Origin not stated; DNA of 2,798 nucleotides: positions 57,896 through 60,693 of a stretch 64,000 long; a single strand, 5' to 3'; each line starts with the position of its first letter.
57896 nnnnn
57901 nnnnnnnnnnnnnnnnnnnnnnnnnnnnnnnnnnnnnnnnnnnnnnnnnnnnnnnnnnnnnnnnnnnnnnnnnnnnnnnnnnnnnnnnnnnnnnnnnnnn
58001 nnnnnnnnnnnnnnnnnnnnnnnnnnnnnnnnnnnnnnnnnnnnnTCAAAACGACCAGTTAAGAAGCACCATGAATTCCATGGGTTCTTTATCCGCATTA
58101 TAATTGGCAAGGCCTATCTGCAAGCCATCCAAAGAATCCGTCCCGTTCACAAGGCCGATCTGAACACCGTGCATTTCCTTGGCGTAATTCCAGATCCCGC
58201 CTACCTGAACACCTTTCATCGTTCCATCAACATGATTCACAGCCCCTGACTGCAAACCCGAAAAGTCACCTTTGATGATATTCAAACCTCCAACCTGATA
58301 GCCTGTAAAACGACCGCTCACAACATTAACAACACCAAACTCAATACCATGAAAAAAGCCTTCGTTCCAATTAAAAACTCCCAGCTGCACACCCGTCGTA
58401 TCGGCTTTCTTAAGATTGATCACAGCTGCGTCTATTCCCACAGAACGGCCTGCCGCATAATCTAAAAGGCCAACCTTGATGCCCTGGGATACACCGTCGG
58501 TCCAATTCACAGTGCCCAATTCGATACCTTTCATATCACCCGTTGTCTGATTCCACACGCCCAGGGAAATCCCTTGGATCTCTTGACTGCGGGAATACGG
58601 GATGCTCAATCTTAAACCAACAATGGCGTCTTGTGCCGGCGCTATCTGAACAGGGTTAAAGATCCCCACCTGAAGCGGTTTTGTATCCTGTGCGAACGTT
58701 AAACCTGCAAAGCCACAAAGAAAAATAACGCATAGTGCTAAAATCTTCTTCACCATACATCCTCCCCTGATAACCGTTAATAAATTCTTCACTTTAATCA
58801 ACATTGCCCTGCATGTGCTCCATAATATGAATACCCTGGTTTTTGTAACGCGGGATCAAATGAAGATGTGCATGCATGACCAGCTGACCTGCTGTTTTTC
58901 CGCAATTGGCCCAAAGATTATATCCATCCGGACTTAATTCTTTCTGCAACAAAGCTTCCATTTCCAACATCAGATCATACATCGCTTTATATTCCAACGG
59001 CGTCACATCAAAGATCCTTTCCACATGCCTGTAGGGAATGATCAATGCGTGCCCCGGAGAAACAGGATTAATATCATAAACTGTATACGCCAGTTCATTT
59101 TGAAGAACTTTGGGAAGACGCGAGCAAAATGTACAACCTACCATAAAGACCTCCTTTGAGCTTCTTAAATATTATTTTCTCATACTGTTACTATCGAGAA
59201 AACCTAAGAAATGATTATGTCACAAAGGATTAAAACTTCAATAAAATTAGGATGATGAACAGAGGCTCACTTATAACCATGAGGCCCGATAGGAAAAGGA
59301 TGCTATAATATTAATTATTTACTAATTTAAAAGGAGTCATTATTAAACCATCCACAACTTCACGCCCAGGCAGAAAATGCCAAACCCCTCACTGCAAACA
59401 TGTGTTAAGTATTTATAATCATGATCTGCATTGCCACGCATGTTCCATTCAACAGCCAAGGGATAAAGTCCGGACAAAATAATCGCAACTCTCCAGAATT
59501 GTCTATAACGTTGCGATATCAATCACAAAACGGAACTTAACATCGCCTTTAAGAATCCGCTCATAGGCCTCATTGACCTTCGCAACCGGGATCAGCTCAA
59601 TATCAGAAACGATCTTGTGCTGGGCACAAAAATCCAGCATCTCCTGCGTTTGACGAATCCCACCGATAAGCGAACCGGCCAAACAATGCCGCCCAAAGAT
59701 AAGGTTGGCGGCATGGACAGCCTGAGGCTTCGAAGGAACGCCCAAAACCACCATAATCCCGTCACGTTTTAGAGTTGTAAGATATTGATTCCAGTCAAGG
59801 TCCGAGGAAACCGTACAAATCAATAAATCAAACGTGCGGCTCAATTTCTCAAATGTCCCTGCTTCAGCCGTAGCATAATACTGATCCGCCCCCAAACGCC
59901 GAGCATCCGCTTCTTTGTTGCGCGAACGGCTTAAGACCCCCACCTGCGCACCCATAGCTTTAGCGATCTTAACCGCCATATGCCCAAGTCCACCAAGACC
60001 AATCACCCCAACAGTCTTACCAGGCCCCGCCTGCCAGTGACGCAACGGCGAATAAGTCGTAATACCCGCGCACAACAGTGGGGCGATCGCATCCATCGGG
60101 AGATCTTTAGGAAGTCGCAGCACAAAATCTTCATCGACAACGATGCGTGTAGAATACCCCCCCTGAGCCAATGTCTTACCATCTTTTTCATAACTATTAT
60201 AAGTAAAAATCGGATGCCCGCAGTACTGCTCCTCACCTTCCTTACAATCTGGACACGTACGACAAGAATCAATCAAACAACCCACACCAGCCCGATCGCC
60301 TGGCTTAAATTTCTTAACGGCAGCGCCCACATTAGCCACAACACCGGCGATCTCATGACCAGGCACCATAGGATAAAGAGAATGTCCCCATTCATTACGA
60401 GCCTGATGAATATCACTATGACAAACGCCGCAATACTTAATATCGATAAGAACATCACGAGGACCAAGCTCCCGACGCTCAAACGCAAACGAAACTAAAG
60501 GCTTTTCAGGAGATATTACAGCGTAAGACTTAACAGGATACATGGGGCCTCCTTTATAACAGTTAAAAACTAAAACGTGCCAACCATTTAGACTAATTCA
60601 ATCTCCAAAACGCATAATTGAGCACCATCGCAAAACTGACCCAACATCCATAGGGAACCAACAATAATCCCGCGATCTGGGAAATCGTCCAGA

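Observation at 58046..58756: Secreted protein built from about 11 tandem 15-residue repeats (G-h-x-h-G-h-h-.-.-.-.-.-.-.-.)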

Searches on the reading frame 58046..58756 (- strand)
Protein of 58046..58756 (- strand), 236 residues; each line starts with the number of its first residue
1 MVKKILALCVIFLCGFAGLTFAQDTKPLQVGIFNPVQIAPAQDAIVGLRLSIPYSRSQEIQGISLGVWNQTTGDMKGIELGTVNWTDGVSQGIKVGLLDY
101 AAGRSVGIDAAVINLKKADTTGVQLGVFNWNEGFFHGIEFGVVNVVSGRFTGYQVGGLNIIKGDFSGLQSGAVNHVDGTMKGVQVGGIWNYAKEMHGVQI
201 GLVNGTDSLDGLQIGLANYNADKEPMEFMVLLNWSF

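Call 3: search_protein_families(library=pfam, proteins=[window:58046-58756:-], max_evalue=10)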
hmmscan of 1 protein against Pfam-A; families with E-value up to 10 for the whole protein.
window:58046-58756:- (236 aa): 1 family
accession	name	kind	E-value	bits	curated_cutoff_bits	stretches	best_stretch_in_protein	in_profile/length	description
PF02696.19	SelO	-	0.37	9.9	22.8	1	141-187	64-110/466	Protein adenylyltransferase SelO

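Call 4: search_protein_families(library=ncbifam, proteins=[window:58046-58756:-], max_evalue=10)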
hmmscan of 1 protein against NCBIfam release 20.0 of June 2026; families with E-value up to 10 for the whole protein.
window:58046-58756:- (236 aa): 4 families
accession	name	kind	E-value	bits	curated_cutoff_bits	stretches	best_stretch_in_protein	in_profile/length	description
NF047436.1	LA_2272_repeat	domain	6e-24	83.5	25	5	195-220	1-27/30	LA_2272 family surface repeat-containing protein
NF047437.1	VC2662_fam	equivalog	5.7e-22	78.1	140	3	107-219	59-171/187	VC2662 family protein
NF047435.1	LA_2272_fam_lipo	equivalog_domain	5.3e-15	55.3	30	5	48-84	23-59/59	LA_2272/LA_2273 family lipoprotein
NF038182.1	penta_rpt_SmQnr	exception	0.18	11.6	460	0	60-110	147-194/215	SmQnr family pentapeptide repeat protein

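Call 8: find_homologous_proteins(query=window:58049-58756:-)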
Query window:58049-58756:- (236 aa): 137 proteins with E <= 0.001 among 410 candidates; the best 120 are listed.
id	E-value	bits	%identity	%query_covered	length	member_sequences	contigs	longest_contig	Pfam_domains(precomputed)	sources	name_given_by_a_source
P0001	8.8e-71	256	55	100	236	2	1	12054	-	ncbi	-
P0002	9.3e-69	250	51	100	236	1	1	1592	-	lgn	-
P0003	2.4e-68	248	54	100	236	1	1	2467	-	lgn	-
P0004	7.5e-66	240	49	100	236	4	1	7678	-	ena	-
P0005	2.8e-63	232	48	100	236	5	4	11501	-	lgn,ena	-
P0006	3.0e-62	228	49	100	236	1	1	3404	-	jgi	jgi:hypothetical protein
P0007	1.9e-60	222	49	100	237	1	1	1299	-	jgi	jgi:hypothetical protein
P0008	7.8e-57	211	46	100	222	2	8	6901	-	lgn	-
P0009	2.7e-56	209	46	100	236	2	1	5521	-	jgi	jgi:hypothetical protein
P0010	1.8e-55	206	47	100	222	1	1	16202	-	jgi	-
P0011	2.7e-55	206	46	100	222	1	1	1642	-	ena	-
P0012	3.7e-55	205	47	100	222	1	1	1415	-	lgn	-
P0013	3.8e-55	205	46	100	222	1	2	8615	-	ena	-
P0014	1.3e-54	203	47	100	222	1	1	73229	-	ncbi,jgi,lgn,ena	ncbi:MAG: hypothetical protein WC592_06905 [Candidatus Omnitrophota bacterium]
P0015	8.4e-54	201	45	100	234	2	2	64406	-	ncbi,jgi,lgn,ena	-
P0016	2.2e-53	199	46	100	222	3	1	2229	-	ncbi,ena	-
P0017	2.6e-52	196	43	100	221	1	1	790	-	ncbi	-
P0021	8.2e-25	106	33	99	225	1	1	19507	-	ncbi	-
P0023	8.1e-23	99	35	87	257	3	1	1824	-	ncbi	-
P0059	1.5e-13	69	31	86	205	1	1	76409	-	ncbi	-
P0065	3.7e-13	68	27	84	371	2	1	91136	-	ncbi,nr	ncbi:MAG: hypothetical protein IT373_04455 [Polyangiaceae bacterium]|nr:hypothetical protein [Polyan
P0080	8.0e-12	63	30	86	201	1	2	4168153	-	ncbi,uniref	ncbi:LA_2272 family surface repeat-containing protein [Bdellovibrio bacteriovorus]|uniref:LA_2272 fa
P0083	1.2e-11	63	34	78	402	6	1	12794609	-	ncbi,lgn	-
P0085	3.0e-11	61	32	89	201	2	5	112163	-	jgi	jgi:hypothetical protein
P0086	3.2e-11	61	33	61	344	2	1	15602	PF03783.21,PF11684.14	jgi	jgi:Curli production assembly/transport component CsgG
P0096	1.1e-10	60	34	52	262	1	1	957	PF09374.16,PF01471.24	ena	-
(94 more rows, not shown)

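Call 20: find_encoding_contigs(protein=P0014, flank=6000, max_places=3)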
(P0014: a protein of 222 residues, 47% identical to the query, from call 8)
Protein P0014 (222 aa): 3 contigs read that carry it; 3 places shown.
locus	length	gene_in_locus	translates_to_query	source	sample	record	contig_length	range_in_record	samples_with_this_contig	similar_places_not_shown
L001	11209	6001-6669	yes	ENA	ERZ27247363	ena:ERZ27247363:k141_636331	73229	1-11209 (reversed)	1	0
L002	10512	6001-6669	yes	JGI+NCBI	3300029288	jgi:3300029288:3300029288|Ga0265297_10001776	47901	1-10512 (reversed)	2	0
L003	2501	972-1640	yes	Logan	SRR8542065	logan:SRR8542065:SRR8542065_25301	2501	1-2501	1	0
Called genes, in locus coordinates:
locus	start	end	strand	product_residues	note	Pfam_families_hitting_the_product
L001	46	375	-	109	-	-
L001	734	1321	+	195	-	PF12641:Flavodoxin_3 (faint), PF12682:Flavodoxin_4, PF12724:Flavodoxin_5 (faint)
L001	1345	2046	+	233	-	-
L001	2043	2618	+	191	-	PF02525:Flavodoxin_2, PF03358:FMN_red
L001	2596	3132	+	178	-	-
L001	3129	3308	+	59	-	-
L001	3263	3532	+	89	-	-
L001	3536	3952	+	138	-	PF01894:YjbQ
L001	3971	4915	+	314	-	PF00561:Abhydrolase_1, PF12697:Abhydrolase_6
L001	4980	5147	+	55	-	PF23477:zf_Tbcl_2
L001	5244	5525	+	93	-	-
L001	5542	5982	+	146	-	-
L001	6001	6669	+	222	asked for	-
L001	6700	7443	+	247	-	PF00005:ABC_tran, PF13304:AAA_21 (faint)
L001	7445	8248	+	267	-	PF01061:ABC2_membrane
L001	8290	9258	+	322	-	PF01368:DHH, PF02272:DHHA1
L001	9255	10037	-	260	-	-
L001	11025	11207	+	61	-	?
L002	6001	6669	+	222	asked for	-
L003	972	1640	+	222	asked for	-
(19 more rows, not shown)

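Call 21: find_encoding_contigs(protein=P0001, flank=6000, max_places=2)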
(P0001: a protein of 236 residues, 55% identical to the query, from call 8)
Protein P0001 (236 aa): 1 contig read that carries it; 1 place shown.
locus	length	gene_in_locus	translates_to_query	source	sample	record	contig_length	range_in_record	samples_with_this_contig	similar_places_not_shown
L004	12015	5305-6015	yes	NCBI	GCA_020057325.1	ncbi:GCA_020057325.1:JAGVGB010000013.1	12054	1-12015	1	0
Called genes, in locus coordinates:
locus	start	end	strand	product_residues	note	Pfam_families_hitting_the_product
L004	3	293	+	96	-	?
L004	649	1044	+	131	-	-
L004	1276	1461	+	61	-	PF01527:HTH_Tnp_1, PF13384:HTH_23, PF13518:HTH_28 (weak)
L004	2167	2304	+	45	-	PF13333:rve_2, PF13683:rve_3 (weak)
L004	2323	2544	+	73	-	-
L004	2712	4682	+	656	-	PF00512:HisKA, PF02518:HATPase_c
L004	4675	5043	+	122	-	PF00072:Response_reg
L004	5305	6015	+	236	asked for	-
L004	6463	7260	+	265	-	-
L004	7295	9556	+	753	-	PF07244:POTRA (faint), PF08479:POTRA_2, PF03865:ShlB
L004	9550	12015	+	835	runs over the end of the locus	?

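Call 22: find_encoding_contigs(protein=P0015, flank=6000, max_places=2)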
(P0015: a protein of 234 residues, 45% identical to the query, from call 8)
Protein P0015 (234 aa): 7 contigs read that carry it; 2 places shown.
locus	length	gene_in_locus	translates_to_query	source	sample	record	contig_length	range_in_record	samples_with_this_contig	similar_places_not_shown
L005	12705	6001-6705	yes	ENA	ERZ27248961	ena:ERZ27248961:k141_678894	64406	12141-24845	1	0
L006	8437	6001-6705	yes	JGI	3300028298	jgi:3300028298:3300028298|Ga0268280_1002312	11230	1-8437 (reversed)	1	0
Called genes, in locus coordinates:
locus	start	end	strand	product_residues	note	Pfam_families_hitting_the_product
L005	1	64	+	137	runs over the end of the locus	PF07238:PilZ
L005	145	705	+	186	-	PF02674:Colicin_V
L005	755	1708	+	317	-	PF01784:DUF34_NIF3 (faint)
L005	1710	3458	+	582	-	PF01807:Zn_ribbon_DnaG, PF08275:DNAG_N, PF01751:Toprim, PF13155:Toprim_2, PF13662:Toprim_4, PF10410:DnaB_bind, PF00772:DnaB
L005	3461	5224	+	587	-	PF03979:Sigma70_r1_1, PF00140:Sigma70_r1_2, PF04542:Sigma70_r2, PF04539:Sigma70_r3, PF04545:Sigma70_r4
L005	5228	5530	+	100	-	-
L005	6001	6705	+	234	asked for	-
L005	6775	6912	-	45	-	-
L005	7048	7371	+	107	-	PF01741:MscL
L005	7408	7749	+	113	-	-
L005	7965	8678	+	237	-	PF24481:CT398_CC, PF02591:Zn_ribbon_9 (weak)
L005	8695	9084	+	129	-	PF00075:RNase_H, PF13456:RVT_3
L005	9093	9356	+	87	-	-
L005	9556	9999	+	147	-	PF02381:MraZ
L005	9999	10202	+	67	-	-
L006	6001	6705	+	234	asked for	-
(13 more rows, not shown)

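Call 23: find_encoding_contigs(protein=P0005, flank=6000, max_places=2)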
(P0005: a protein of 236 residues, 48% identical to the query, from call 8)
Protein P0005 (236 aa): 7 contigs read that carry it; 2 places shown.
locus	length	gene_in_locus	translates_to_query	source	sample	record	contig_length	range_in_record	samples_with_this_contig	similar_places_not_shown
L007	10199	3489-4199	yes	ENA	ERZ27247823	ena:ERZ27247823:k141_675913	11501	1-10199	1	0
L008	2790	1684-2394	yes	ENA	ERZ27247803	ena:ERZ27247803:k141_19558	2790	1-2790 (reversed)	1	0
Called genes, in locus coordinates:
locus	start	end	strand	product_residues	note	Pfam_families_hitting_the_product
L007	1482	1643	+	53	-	-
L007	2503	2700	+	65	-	-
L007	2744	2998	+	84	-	PF01713:Smr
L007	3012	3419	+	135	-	-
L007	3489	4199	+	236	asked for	-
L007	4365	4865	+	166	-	-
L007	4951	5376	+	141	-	-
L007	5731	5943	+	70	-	-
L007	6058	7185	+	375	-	PF02405:MlaE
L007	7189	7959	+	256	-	PF00005:ABC_tran, PF13304:AAA_21 (weak)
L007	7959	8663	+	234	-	PF02470:MlaD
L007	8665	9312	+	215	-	PF03886:ABC_trans_aux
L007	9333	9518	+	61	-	-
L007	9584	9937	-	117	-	-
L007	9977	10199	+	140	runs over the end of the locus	-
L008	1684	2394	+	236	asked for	-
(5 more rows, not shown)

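Call 26: predict_structure(alignment_id=A1)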
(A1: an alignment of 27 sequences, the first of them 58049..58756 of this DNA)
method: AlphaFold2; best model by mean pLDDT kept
length: 236 residues; sequences in the alignment: 27
mean_pLDDT: 91.4   pTM: 0.81
mean pLDDT of the five models: 91.4, 90.4, 89.5, 81.1, 74.2
residues with pLDDT >= 90: 173; 70-90: 49; 50-70: 14; < 50: 0
segments of 3 or more residues with pLDDT < 50: none
pLDDT, mean of each block of 10 residues (from residue 1): 80 64 79 83 93 93 96 98 98 98 98 98 98 98 98 97 97 95 88 94 93 92 77 84
secondary structure, 60 per line:
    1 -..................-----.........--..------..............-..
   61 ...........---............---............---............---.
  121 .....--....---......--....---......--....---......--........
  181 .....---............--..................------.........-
elements in order: H2-19 E25-33 E44-57 E59-71 E75-86 E90-101 E105-116 E120-125 E128-131 E135-140 E143-146 E150-155 E158-161 E165-170 E173-185 E189-200 E203-220 E227-235

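Call 28: search_protein_representatives(alignment_id=A1)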
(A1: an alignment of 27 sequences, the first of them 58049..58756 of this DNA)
Query: 27 sequences, 236 profile positions. Proteins with E-value up to 0.001 (for the whole library): 10254; up to 1e-10: 7230; up to 1e-30: 1167. The best 150 are listed.
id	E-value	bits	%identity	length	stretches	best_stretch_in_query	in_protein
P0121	2.1e-97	341.8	-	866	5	98-234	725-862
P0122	1.4e-88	312.9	-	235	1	2-236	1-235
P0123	1.8e-88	312.5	-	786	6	23-206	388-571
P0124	2.8e-85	302.1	-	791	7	24-218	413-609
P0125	4.9e-83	294.7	-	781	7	23-208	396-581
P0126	9.2e-83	293.8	-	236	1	2-236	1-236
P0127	2.0e-81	289.4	-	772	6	22-235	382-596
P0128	1.4e-79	283.5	-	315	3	8-146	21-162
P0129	3.4e-79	282.1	-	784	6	15-211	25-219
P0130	5.2e-79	281.5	-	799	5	24-230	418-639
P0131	1.4e-78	280.1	-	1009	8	22-203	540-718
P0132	2.8e-78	279.1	-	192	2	1-124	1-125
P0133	4.7e-77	275.2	-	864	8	23-214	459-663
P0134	6.8e-76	271.3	-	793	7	25-205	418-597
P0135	3.0e-72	259.4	-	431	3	74-222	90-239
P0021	8.2e-65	235.1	-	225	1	2-236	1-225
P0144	2.1e-64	233.7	-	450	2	2-220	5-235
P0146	1.1e-63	231.4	-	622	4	56-229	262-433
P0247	1.3e-49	185.3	-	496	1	1-157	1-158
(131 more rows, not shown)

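Call 36: search_protein_families(library=pfam, proteins=[P0086, P0096, P0121, P0123, P0131, P0146, P0144, P0083, P0065, P0247], max_evalue=0.001)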
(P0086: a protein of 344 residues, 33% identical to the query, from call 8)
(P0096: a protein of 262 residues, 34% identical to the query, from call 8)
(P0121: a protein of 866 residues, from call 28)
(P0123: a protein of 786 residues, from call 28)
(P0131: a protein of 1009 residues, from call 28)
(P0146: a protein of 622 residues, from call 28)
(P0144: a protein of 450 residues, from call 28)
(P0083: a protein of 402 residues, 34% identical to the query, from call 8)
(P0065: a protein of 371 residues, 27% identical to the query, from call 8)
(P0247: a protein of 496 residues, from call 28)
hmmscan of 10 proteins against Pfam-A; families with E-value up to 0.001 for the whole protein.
P0086 (344 aa): 3 families
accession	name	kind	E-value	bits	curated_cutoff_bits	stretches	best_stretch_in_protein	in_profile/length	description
PF03783.19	CsgG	-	5e-07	29.7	20.8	1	48-110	39-99/210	Curli production assembly/transport component CsgG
PF11684.13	DUF3280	-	8.9e-06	26.5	30.1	1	49-154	32-134/138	Protein of unknown function (DUF2380)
PF13036.11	LpoB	-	0.00014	22.2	22.3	1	45-129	46-138/147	Peptidoglycan-synthase activator LpoB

P0096 (262 aa): 2 families
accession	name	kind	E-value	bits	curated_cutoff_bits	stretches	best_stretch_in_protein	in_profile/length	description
PF01471.23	PG_binding_1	-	5.8e-17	62.1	23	1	19-71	4-57/57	Putative peptidoglycan binding domain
PF09374.15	PG_binding_3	-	1.7e-10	41.3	24.6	1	18-51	1-34/76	Predicted Peptidoglycan domain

P0121 (866 aa): 5 families
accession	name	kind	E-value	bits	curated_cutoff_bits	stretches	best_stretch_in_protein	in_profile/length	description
PF00023.36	Ank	-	6.1e-19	67.5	21.1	1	419-449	2-32/33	Ankyrin repeat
PF12796.13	Ank_2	-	6.4e-16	59.1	27.3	1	354-449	1-90/90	Ankyrin repeats (3 copies)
PF13637.12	Ank_4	-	3e-13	50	22.7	1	398-434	9-45/50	Ankyrin repeats (many copies)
PF13857.12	Ank_5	-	1.6e-12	47.9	27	1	405-459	1-56/56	Ankyrin repeats (many copies)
PF13606.12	Ank_3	-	1e-10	41.2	22.3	1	419-447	2-30/30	Ankyrin repeat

P0123 (786 aa): 0 families

P0131 (1009 aa): 0 families

P0146 (622 aa): 0 families

P0144 (450 aa): 0 families

P0083 (402 aa): 0 families

P0065 (371 aa): 0 families

P0247 (496 aa): 0 families

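Call 38: find_related_loci(query=window:58049-58756:-, collection=genome_contigs, flank=6000)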
Query window:58049-58756:- (236 aa) in genome_contigs; peptide patterns used: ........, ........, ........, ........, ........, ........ (x = any residue, [..] = any of these).
48 stretches matched a pattern; 1 encode a relative of the query (tblastn E <= 1e-3); 1 distinct loci.
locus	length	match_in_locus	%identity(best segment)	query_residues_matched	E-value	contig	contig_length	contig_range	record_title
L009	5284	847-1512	46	1-236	9e-64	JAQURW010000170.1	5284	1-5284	MAG: Candidatus Omnitrophota bacterium isolate STD1_82 NODE_59518_length_5284_cov_3.769440_Sandtown_D1, whole genome sho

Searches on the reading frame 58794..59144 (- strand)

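Call 18: search_protein_families(library=pfam, proteins=[window:58794-59144:-], max_evalue=0.001)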
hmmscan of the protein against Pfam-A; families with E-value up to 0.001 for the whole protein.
window:58794-59144:- (116 aa): 2 families
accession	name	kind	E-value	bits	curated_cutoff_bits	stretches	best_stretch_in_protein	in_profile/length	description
PF01230.28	HIT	-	5e-22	78.8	21.5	1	12-101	8-97/98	HIT domain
PF11969.13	DcpS_C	-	1e-09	39.3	24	1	12-98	16-101/114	Scavenger mRNA decapping enzyme C-term binding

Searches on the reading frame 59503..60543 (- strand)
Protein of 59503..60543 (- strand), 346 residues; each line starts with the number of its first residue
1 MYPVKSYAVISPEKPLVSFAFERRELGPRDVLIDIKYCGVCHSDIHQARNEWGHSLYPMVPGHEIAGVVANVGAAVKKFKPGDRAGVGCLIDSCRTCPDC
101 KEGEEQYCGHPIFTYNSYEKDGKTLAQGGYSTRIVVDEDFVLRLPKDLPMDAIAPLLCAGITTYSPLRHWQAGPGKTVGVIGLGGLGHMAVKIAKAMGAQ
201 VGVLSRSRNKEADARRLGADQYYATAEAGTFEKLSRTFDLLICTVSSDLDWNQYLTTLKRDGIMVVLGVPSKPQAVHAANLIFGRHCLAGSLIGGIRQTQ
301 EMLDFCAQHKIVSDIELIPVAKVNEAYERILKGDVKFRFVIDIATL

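Call 18: search_protein_families(library=pfam, proteins=[window:59503-60543:-], max_evalue=0.001)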
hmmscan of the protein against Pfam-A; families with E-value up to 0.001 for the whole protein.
window:59503-60543:- (346 aa): 5 families
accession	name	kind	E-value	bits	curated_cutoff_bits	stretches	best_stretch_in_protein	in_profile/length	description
PF08240.17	ADH_N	-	1.5e-27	96.3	23.5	1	27-146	1-104/104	Alcohol dehydrogenase GroES-like domain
PF00107.32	ADH_zinc_N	-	8.5e-22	77.9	31.8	1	185-307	1-128/129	Zinc-binding dehydrogenase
PF02826.25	2-Hacid_dh_C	-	3.9e-07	30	25.1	1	174-221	35-81/178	D-isomer specific 2-hydroxyacid dehydrogenase, NAD binding domain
PF01262.27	AlaDh_PNT_C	-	2.1e-06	27.7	23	1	177-246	30-101/214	Alanine dehydrogenase/PNT, C-terminal domain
PF22660.2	RS_preATP-grasp-like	-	0.00022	22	27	0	176-224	2-48/98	Ribonucleotide synthetase preATP-grasp domain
